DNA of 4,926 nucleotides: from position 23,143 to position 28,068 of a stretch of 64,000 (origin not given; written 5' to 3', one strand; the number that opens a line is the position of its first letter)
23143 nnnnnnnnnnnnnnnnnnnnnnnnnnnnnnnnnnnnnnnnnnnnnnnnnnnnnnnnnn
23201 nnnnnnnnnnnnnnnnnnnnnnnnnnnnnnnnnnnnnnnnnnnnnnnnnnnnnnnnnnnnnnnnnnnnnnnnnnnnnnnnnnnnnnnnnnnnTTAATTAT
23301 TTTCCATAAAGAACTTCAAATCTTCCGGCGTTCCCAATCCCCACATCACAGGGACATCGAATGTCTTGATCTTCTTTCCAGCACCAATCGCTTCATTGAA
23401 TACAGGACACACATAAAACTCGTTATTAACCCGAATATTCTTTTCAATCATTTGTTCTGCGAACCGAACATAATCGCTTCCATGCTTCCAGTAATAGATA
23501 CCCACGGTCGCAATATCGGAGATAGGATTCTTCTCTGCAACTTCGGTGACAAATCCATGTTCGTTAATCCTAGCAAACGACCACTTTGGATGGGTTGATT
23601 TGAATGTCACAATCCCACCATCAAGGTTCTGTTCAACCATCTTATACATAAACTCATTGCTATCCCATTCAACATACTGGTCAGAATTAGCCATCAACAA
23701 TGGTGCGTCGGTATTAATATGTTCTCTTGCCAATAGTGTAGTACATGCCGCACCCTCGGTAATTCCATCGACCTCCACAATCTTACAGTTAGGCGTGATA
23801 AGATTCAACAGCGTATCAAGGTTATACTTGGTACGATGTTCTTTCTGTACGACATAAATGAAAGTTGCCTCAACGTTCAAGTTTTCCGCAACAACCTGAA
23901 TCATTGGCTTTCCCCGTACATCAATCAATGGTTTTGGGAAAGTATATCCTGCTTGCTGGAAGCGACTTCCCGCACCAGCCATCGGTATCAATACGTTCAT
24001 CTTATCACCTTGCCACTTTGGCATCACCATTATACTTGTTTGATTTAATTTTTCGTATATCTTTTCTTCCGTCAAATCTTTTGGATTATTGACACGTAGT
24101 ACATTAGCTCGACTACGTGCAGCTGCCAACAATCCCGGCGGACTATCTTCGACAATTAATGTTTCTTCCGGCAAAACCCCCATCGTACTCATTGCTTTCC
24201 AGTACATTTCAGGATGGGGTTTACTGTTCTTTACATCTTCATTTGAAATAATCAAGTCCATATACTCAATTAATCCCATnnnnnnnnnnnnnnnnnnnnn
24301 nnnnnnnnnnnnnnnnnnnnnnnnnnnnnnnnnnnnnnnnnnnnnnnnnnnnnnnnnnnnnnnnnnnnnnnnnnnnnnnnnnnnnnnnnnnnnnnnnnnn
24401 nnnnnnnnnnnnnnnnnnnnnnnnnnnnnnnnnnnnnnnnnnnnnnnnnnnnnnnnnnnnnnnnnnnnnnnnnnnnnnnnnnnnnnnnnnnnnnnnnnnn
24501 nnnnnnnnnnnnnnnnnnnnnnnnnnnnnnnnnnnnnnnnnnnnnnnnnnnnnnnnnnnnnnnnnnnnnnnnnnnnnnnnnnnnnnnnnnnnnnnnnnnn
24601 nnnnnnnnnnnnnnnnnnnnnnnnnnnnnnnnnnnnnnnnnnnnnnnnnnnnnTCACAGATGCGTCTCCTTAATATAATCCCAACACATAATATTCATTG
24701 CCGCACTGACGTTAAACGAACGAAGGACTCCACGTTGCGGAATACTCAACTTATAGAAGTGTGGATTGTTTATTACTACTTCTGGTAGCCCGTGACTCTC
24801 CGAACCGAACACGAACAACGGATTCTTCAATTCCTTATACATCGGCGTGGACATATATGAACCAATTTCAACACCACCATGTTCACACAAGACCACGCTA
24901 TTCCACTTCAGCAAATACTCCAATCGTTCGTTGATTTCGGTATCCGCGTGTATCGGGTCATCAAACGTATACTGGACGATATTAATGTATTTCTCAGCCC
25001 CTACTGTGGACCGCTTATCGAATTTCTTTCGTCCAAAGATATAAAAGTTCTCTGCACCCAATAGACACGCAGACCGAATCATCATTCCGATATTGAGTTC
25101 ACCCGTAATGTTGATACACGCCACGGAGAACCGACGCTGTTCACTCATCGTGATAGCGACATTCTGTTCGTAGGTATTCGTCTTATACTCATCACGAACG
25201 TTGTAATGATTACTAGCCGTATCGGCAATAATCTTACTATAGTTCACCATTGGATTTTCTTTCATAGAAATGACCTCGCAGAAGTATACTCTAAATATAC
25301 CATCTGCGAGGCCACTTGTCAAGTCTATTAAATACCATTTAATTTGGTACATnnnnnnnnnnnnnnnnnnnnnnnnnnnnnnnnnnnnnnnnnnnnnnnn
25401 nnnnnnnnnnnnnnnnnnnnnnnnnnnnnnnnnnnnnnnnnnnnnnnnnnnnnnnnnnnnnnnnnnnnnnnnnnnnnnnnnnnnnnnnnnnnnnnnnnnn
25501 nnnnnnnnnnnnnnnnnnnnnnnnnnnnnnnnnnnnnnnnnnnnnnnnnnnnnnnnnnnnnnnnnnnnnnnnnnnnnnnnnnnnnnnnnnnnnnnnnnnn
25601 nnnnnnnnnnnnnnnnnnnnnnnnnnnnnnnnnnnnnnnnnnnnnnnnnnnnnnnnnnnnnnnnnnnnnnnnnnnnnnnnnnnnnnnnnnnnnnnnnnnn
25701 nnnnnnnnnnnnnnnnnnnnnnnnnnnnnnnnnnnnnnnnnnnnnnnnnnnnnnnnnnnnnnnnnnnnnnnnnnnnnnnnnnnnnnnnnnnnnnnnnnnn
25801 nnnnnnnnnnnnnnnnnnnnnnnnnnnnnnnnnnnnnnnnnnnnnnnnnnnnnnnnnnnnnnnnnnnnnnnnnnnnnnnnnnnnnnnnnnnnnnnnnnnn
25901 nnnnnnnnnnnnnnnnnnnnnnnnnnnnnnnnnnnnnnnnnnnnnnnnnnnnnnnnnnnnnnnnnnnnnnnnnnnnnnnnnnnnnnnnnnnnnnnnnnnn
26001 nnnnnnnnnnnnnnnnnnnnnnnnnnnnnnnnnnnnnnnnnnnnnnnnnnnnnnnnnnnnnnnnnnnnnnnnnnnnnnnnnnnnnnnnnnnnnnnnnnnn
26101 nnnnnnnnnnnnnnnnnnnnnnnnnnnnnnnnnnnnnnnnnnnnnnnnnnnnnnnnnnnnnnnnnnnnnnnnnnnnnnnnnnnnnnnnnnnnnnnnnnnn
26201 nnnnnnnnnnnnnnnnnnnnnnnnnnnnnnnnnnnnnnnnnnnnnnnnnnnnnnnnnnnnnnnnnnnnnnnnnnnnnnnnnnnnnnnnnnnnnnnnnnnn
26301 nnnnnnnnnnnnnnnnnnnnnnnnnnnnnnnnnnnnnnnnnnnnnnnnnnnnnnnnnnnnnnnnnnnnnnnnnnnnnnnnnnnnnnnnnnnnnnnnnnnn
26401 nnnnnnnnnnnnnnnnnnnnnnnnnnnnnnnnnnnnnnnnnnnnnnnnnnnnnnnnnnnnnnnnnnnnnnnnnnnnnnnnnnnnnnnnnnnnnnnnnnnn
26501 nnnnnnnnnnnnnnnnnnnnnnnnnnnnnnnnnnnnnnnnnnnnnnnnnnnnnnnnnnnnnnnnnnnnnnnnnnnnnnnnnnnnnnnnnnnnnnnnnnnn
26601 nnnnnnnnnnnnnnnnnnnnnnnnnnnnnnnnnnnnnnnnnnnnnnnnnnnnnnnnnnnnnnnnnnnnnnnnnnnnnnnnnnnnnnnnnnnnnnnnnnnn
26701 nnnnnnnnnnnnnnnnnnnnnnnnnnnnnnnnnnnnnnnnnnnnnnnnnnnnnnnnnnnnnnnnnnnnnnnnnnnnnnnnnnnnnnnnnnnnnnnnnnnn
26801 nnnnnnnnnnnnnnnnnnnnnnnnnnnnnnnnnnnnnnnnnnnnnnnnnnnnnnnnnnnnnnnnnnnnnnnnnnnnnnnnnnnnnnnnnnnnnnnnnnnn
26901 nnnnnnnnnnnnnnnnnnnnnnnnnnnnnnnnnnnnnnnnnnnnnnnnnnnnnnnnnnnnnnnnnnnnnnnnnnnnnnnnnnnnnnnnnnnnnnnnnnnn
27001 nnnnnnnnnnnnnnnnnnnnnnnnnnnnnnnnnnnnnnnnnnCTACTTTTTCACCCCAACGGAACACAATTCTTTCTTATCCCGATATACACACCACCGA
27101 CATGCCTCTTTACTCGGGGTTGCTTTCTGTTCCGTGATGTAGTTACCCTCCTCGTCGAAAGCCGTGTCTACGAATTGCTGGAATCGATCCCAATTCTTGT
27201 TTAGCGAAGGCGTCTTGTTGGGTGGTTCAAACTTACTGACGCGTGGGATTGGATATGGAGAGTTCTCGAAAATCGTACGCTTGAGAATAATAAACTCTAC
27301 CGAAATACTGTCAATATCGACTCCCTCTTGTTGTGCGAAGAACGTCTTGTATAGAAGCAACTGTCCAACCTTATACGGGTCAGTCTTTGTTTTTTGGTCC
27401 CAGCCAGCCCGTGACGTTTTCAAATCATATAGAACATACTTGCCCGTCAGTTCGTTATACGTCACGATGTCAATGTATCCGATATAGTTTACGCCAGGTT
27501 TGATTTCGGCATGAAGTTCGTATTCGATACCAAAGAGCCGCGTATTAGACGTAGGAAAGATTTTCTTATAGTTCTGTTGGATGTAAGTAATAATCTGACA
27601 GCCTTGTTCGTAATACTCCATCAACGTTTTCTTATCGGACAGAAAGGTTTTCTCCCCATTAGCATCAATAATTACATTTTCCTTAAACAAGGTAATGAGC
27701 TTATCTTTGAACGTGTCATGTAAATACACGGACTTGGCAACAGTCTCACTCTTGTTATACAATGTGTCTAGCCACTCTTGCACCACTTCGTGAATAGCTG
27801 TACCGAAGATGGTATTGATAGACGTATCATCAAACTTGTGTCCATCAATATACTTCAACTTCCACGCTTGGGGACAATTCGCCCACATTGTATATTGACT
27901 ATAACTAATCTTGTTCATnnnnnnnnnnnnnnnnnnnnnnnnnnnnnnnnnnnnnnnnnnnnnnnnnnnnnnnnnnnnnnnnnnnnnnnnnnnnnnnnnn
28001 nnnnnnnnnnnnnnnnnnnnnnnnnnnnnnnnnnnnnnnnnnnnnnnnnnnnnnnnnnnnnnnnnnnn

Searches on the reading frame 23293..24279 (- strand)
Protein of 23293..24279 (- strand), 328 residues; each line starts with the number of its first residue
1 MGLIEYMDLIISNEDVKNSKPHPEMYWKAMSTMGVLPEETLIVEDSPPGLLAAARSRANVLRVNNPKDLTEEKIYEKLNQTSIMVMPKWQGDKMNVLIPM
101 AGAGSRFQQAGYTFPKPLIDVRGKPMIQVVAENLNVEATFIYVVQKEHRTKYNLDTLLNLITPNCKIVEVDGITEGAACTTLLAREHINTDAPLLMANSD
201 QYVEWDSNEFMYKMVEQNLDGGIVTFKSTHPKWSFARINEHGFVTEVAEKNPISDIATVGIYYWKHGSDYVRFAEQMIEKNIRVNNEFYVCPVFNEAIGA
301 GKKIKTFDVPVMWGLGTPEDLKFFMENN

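Call 65: search_protein_families(library=pfam, proteins=[window:23293-24279:-], max_evalue=0.0001)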
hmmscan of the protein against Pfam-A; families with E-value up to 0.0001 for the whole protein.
window:23293-24279:- (328 aa): 4 families
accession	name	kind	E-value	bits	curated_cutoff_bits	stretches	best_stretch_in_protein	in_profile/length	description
PF13419.12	HAD_2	-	3.1e-13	50.7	23.8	1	2-62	117-177/178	Haloacid dehalogenase-like hydrolase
PF00483.29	NTP_transferase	-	5.2e-10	39.7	21.2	1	100-274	6-188/245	Nucleotidyl transferase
PF00702.32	Hydrolase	-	1.3e-08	35.9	26.4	1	1-55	135-189/191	haloacid dehalogenase-like hydrolase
PF12804.13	NTP_transf_3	-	2.2e-05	25.1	27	1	97-200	2-95/160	MobA-like NTP transferase domain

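Call 77: search_solved_structures(query=window:23293-24279:-, max_evalue=0.001, show_alignments=0)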
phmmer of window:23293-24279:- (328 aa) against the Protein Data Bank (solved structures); distinct sequences matched with E-value up to 0.001: 28.
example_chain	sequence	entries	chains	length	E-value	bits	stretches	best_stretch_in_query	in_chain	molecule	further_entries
4evw_A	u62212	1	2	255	4.8e-20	75.2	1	96-304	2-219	Nucleoside-diphosphate-sugar pyrophosphorylase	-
5xhw_A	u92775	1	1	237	3.5e-07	32.9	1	92-220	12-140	Putative 6-deoxy-D-mannoheptose pathway protein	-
3kbb_A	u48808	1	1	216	1.5e-06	30.9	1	3-55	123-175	Phosphorylated carbohydrates phosphatase TM_1254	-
6jq8_A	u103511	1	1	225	2e-06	30.5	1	95-220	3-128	Putative 6-deoxy-D-mannoheptose pathway protein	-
3e58_A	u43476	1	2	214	2.1e-06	30.4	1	6-61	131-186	putative Beta-phosphoglucomutase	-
6hdi_A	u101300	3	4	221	1.4e-05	27.7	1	1-73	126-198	Beta-phosphoglucomutase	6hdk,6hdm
6hdh_A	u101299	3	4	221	1.4e-05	27.7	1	1-73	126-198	Beta-phosphoglucomutase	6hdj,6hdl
6h8y_A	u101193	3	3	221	1.4e-05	27.7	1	1-73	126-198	Beta-phosphoglucomutase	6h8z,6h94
1lvh_A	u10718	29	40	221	1.4e-05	27.7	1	1-73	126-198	beta-phosphoglucomutase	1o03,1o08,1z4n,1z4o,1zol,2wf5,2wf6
3fm9_A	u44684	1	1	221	1.4e-05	27.7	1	1-73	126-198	Beta-phosphoglucomutase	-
5o6p_A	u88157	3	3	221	1.4e-05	27.7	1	1-73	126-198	Beta-phosphoglucomutase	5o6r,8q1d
5ojz_A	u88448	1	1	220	1.4e-05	27.7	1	1-73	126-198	Beta-phosphoglucomutase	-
5ok0_A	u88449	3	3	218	1.4e-05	27.7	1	1-73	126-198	Beta-phosphoglucomutase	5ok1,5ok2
6i03_A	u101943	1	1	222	1.4e-05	27.7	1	1-73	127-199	Beta-phosphoglucomutase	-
5olw_A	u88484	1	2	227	1.4e-05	27.6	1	1-73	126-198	Beta-phosphoglucomutase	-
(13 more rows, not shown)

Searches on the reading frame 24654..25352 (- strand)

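Call 75: search_protein_families(library=pfam, proteins=[window:24654-25352:-], max_evalue=0.001)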
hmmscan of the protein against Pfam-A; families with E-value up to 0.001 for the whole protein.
window:24654-25352:- (232 aa): 1 family
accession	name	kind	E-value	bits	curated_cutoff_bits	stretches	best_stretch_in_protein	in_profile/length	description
PF00588.24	SpoU_methylase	-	1.8e-15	57.7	29.7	1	76-224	3-142/142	SpoU rRNA Methylase family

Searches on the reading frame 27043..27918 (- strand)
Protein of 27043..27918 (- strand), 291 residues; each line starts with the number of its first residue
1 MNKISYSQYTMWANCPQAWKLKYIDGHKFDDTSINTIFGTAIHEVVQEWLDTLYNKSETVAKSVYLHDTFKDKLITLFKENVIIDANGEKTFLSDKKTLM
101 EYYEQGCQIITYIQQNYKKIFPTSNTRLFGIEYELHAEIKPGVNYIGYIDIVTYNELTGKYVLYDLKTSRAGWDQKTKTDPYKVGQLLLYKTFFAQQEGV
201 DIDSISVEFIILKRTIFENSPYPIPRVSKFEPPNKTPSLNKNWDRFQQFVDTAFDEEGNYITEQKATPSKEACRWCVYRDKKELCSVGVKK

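Call 75: search_protein_families(library=pfam, proteins=[window:27043-27918:-], max_evalue=0.001)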
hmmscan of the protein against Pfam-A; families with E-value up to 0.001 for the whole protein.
window:27043-27918:- (291 aa): 1 family
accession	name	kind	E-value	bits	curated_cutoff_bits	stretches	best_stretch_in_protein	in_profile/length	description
PF12705.13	PDDEXK_1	-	7e-17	62.6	22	1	4-280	2-244/247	PD-(D/E)XK nuclease superfamily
